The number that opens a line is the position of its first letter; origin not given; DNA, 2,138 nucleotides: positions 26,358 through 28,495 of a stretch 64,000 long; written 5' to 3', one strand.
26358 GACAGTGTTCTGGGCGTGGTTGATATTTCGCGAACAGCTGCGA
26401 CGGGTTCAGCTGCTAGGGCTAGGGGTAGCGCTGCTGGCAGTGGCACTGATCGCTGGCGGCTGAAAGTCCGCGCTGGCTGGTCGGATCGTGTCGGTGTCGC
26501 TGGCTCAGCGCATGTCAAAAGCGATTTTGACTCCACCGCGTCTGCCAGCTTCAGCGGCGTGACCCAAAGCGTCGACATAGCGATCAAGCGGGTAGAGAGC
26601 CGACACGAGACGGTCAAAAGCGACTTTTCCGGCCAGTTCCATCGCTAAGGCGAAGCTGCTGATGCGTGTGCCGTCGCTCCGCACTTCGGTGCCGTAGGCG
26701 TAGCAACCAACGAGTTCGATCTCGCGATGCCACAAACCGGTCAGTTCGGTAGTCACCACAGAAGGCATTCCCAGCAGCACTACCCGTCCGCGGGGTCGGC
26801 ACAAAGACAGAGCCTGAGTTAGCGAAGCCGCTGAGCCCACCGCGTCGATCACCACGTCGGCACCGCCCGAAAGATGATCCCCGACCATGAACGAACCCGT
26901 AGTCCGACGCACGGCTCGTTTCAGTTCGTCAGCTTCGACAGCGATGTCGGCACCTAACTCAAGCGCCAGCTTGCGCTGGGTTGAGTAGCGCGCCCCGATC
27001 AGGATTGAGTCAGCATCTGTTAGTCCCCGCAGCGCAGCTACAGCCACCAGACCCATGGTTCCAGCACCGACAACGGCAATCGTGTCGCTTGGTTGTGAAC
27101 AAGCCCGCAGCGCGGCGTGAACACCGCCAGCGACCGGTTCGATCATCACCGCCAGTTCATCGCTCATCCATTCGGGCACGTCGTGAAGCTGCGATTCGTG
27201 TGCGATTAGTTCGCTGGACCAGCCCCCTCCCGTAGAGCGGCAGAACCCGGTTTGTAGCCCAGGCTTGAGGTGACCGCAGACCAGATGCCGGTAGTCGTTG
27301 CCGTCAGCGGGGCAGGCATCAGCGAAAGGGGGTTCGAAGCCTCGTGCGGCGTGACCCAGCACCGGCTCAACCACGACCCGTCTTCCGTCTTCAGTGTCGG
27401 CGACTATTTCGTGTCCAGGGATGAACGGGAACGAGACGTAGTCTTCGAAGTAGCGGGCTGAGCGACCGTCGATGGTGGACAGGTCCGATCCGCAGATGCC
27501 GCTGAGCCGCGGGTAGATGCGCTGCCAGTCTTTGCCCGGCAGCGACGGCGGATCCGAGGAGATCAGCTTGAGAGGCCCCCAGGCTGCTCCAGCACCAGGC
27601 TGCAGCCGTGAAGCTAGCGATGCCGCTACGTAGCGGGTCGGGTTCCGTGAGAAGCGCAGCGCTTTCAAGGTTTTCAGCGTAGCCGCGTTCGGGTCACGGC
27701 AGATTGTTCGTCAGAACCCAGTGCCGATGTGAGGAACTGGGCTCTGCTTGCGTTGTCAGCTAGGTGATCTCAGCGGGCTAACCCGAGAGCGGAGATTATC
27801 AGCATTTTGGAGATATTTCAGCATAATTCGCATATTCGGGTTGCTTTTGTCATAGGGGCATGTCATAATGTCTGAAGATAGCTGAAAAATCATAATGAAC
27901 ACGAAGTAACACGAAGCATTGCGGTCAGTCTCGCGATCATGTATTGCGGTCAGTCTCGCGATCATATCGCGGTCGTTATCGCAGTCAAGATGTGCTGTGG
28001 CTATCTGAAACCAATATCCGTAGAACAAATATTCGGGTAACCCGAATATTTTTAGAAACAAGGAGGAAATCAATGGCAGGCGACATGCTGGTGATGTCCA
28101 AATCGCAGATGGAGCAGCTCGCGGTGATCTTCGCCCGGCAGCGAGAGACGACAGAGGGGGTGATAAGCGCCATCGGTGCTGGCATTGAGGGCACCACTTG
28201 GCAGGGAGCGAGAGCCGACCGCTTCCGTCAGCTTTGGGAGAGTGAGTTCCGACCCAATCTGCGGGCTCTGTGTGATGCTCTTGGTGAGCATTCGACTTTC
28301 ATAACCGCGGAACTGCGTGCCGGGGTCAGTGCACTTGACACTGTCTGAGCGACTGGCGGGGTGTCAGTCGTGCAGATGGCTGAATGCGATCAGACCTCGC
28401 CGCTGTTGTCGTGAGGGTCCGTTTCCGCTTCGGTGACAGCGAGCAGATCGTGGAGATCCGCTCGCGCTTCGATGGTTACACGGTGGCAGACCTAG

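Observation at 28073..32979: Stand-alone WXG100 plus FHA-fused (and possibly ubiquitin-like-fused) EccC/EssC-type ATPase: a minimal or chimeric type VII-like secretion module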

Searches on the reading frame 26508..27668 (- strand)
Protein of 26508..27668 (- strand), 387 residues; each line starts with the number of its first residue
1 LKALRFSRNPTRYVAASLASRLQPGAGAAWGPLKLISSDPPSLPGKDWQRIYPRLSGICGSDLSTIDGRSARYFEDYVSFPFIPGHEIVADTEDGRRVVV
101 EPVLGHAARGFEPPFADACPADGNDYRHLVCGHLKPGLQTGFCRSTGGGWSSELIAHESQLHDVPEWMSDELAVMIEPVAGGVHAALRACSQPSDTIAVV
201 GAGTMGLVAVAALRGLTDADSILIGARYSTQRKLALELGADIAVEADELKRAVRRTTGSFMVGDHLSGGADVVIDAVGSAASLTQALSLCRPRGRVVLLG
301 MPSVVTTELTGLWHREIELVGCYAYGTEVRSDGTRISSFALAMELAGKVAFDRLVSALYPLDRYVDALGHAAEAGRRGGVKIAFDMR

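Call 10: search_protein_families(library=pfam, proteins=[window:26508-27668:-], max_evalue=0.001)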
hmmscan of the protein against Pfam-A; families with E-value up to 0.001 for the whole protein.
window:26508-27668:- (387 aa): 4 families
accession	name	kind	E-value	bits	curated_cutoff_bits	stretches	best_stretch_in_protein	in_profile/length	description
PF00107.32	ADH_zinc_N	-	1.2e-15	58.1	31.8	1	206-328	3-119/129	Zinc-binding dehydrogenase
PF16912.11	Glu_dehyd_C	-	6.3e-10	39.3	34.9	1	192-369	29-199/211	Glucose dehydrogenase C-terminus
PF08240.17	ADH_N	-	1.8e-06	28.6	23.5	1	48-166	4-104/104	Alcohol dehydrogenase GroES-like domain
PF13602.12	ADH_zinc_N_2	-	4.6e-06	28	27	1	256-378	10-130/134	Zinc-binding dehydrogenase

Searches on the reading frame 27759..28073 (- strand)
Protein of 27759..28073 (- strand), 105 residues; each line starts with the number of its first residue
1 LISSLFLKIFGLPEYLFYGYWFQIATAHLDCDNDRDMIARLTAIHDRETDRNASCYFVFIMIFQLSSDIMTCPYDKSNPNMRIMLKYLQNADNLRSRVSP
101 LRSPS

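Call 10: search_protein_families(library=pfam, proteins=[window:27759-28073:-], max_evalue=0.001)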
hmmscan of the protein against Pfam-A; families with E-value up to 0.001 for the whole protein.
window:27759-28073:- (105 aa): 0 families

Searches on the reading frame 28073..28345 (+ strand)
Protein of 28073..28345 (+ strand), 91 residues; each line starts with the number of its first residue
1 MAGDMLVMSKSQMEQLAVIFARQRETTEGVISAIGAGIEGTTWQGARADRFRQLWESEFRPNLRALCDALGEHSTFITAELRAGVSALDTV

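Call 8: search_protein_families(library=pfam, proteins=[window:28073-28345:+], max_evalue=1)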
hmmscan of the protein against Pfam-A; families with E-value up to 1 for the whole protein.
window:28073-28345:+ (91 aa): 1 family
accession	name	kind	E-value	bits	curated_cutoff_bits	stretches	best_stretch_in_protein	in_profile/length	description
PF06013.18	WXG100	-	1.3e-06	29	27.3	1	9-78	5-75/86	Proteins of 100 residues with WXG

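Call 9: search_protein_families(library=ncbifam, proteins=[window:28073-28345:+], max_evalue=0.1)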
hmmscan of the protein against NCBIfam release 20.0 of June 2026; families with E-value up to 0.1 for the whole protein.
window:28073-28345:+ (91 aa): 1 family
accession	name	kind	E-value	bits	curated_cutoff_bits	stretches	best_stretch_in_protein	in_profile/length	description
TIGR03930.1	WXG100_ESAT6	subfamily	2e-06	27.9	44.85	1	8-75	4-72/90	WXG100 family type VII secretion target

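Call 22: search_solved_structures(query=window:28073-28345:+, max_evalue=10)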
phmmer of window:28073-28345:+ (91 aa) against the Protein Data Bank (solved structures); distinct sequences matched with E-value up to 10: 1.
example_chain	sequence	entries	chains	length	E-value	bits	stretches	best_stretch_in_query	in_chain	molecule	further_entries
5fsb_A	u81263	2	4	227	0.12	15.6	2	28-65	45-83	TECTONIN 2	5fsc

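Call 72: find_homologous_proteins(query=window:28073-28345:+, max_evalue=0.001)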
Query window:28073-28345:+ (91 aa): 62 proteins with E <= 0.001 among 65 candidates.
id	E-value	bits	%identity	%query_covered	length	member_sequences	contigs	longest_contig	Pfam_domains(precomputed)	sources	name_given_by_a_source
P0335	1.5e-50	186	98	100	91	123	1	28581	PF06013.19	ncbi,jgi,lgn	-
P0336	1.9e-48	179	93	100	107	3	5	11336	PF06013.19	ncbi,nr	ncbi:MAG: WXG100 family type VII secretion target [Acidimicrobiaceae bacterium]|nr:WXG100 family typ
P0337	5.1e-48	178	92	100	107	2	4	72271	PF06013.19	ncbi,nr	ncbi:MAG: WXG100 family type VII secretion target [Acidimicrobiaceae bacterium]|nr:WXG100 family typ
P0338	1.6e-46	173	93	100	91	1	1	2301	PF06013.19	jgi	-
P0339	5.1e-46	171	88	100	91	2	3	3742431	PF06013.19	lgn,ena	-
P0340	6.0e-44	165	88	100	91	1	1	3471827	PF06013.19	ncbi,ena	-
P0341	2.5e-43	163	86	100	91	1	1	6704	PF06013.19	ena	-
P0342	3.6e-43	162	85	100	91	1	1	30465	PF06013.19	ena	-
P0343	4.3e-43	162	85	100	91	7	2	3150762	PF06013.19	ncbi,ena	-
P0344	7.7e-43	161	82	100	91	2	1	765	PF06013.19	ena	-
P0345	3.2e-42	159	81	100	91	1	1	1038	PF06013.19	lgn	-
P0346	6.0e-42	159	84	100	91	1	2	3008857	PF06013.19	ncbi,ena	-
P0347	9.6e-42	158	84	100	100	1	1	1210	PF06013.19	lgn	-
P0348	1.0e-41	158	81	100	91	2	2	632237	PF06013.19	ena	-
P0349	1.6e-41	157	82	100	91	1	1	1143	PF06013.19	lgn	-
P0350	2.2e-41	157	81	100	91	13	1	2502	PF06013.19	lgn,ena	-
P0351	5.3e-41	155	81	100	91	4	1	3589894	PF06013.19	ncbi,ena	-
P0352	1.2e-40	154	79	100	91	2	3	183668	PF06013.19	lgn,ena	-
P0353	1.2e-40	154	78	100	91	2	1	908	PF06013.19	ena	-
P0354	3.6e-40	153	78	99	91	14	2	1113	PF06013.19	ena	-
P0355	4.2e-40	153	78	100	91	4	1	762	PF06013.19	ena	-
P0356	6.2e-40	152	78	100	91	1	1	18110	PF06013.19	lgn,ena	-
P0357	7.6e-40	152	80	100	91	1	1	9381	PF06013.19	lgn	-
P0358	6.0e-38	146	74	100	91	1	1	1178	PF06013.19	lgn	-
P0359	1.3e-37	145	77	100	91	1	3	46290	PF06013.19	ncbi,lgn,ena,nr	ncbi:MAG: WXG100 family type VII secretion target [Acidimicrobiaceae bacterium]|nr:WXG100 family typ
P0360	4.3e-36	140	76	100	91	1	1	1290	PF06013.19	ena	-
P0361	4.3e-36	140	76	100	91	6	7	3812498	PF06013.19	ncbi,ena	-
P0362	1.4e-35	138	76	100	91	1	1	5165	PF06013.19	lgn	-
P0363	2.2e-35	138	75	100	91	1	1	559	PF06013.19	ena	-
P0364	2.3e-35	138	76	100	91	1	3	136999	PF06013.19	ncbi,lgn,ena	-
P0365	3.1e-35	137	74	100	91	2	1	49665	PF06013.19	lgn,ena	-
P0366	1.2e-34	135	74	100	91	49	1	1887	PF06013.19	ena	-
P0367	1.6e-34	135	74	100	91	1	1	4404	PF06013.19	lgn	-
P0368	1.7e-34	135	74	100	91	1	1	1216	PF06013.19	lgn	-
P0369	2.1e-34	134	73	100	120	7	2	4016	PF06013.19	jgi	jgi:uncharacterized protein YukE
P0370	2.1e-34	134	74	100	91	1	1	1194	PF06013.19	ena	-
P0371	2.2e-34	134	74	100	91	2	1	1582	PF06013.19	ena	-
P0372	2.2e-34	134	71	100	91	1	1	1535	PF06013.19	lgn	-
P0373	4.3e-34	133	73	100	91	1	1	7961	PF06013.19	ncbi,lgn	-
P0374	5.7e-34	133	73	100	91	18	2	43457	PF06013.19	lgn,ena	-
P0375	1.1e-33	132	73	100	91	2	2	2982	PF06013.19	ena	-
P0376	1.5e-33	132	74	100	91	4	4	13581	PF06013.19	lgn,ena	-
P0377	2.2e-33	131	73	100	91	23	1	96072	PF06013.19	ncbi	-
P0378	2.3e-33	131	71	100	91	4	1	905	PF06013.19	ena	-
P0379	2.6e-33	131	73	100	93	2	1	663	PF06013.19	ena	-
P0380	2.8e-33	131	71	100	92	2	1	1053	PF06013.19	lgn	-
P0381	3.4e-33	131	69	100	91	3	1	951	PF06013.19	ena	-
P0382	4.9e-33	130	71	100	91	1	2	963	PF06013.19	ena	-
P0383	5.9e-33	130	71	100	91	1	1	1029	PF06013.19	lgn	-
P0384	8.6e-33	129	71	100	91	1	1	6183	PF06013.19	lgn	-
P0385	9.6e-33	129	70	100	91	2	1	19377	PF06013.19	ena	-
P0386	1.4e-32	129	71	100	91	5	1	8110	PF06013.19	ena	-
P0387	3.4e-32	127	70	100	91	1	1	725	PF06013.19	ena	-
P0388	4.3e-32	127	67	100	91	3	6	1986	PF06013.19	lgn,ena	-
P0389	8.5e-32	126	69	100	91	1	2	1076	PF06013.19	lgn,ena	-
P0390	3.8e-31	124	67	100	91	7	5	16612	PF06013.19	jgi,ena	jgi:uncharacterized protein YukE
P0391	8.0e-31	123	66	100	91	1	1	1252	PF06013.19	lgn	-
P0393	4.5e-28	114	65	98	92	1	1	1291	PF06013.19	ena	-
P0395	1.9e-27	112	64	98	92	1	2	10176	PF06013.19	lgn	-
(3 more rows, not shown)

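Call 79: predict_structure(alignment_id=A3)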
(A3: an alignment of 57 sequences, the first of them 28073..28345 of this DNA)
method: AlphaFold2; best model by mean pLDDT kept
length: 91 residues; sequences in the alignment: 57
mean_pLDDT: 87.4   pTM: 0.72
mean pLDDT of the five models: 87.4, 87.2, 85.6, 84.0, 83.4
residues with pLDDT >= 90: 66; 70-90: 10; 50-70: 10; < 50: 5
segments of 3 or more residues with pLDDT < 50: 1-5
pLDDT, mean of each block of 10 residues (from residue 1): 54 92 98 96 94 96 98 93 70 51
secondary structure, 60 per line:
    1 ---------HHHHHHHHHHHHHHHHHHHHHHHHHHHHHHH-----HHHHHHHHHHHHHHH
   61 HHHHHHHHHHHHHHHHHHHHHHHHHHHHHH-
elements in order: H10-40 H46-90

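Call 81: fold_search(model_id=the predicted structure, library=pdb)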
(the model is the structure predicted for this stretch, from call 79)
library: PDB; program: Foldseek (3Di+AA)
matches with E <= 10: 207; with E <= 0.001: 0
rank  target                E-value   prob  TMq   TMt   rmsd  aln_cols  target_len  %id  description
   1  3zbh_H                4.6e-02  1.00  0.81  0.80   1.6        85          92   14  Geobacillus thermodenitrificans EsxA crystal form I (released 2012-11-21)
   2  3zbh_F                9.5e-02  1.00  0.85  0.84   3.0        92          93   16  Geobacillus thermodenitrificans EsxA crystal form I (released 2012-11-21)
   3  4i0x_I                1.3e-01  1.00  0.73  0.86   1.4        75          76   16  Crystal structure of the Mycobacterum abscessus EsxEF (Mab_3112-Mab_3113) complex (released 2013-01-16)
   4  3zbh_E                1.3e-01  1.00  0.81  0.81   1.8        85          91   14  Geobacillus thermodenitrificans EsxA crystal form I (released 2012-11-21)
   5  3zbh_B                1.4e-01  1.00  0.81  0.81   1.8        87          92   14  Geobacillus thermodenitrificans EsxA crystal form I (released 2012-11-21)
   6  4i0x_K                1.5e-01  1.00  0.67  0.78   1.3        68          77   16  Crystal structure of the Mycobacterum abscessus EsxEF (Mab_3112-Mab_3113) complex (released 2013-01-16)
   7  4i0x_E                1.7e-01  1.00  0.65  0.87   1.2        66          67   17  Crystal structure of the Mycobacterum abscessus EsxEF (Mab_3112-Mab_3113) complex (released 2013-01-16)
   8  4i0x_A                1.7e-01  1.00  0.71  0.85   1.6        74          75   16  Crystal structure of the Mycobacterum abscessus EsxEF (Mab_3112-Mab_3113) complex (released 2013-01-16)
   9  2vs0_A                1.7e-01  1.00  0.72  0.78   2.4        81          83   16  Structural analysis of homodimeric staphylococcal aureus virulence factor EsxA (released 2008-08-26)
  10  4i0x_G                2.0e-01  1.00  0.63  0.83   1.8        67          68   16  Crystal structure of the Mycobacterum abscessus EsxEF (Mab_3112-Mab_3113) complex (released 2013-01-16)
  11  2vs0_B                2.1e-01  1.00  0.78  0.84   1.9        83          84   13  Structural analysis of homodimeric staphylococcal aureus virulence factor EsxA (released 2008-08-26)
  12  4j11_D                2.1e-01  1.00  0.79  0.83   2.1        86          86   15  The crystal structure of a secreted protein ESXB (wild-type, in P21 space group) from Bacillus anthracis str. sterne (released 2013-02-13)
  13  4j7k_B                2.2e-01  1.00  0.77  0.76   2.2        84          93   17  The crystal structure of a secreted protein EsxB (Mutant E54Q) from Bacillus anthracis str. Sterne (released 2013-03-06)
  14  4j11_B                2.2e-01  1.00  0.77  0.76   2.2        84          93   17  The crystal structure of a secreted protein ESXB (wild-type, in P21 space group) from Bacillus anthracis str. sterne (released 2013-02-13)
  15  4j41_A                2.4e-01  1.00  0.78  0.80   2.2        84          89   17  The crystal structure of a secreted protein EsxB (Mutant P67A) from Bacillus anthracis str. Sterne (released 2013-02-20)
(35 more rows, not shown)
